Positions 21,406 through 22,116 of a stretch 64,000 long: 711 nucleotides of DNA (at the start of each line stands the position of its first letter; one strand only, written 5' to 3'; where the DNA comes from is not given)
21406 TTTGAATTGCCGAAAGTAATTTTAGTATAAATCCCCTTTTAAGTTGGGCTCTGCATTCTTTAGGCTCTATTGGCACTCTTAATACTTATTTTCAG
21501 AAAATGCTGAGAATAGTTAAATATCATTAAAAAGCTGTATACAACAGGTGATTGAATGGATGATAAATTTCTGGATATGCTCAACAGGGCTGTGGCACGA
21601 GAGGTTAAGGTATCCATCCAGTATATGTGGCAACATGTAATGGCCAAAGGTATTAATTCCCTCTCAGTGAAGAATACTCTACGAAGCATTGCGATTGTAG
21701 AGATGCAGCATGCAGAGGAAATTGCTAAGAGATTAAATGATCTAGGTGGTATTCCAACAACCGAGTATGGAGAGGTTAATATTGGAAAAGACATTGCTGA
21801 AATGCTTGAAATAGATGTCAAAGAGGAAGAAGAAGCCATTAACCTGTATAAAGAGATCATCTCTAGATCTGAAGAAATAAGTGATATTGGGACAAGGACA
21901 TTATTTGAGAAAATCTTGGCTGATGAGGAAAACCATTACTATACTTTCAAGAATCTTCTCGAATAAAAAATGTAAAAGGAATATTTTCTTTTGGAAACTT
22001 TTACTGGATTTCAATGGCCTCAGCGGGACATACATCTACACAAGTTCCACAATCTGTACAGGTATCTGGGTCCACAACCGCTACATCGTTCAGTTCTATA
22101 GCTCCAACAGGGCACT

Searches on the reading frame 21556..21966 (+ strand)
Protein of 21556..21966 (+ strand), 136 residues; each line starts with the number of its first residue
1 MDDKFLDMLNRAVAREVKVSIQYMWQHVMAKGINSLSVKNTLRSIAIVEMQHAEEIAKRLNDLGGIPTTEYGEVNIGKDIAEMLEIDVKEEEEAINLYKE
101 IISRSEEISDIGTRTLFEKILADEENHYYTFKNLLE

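Call 93: search_protein_families(library=pfam, proteins=[window:21556-21966:+])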
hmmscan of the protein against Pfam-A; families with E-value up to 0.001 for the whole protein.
window:21556-21966:+ (136 aa): 3 families
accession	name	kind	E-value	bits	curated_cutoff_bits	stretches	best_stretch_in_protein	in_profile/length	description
PF00210.30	Ferritin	-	1.4e-27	96.8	24.5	1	7-136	2-137/142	Ferritin-like domain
PF02915.23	Rubrerythrin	-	3.2e-08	34.5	22.8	1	7-135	1-137/137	Rubrerythrin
PF12902.13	Ferritin-like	-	5.5e-05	23.6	22.3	0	9-70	1-62/221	Ferritin-like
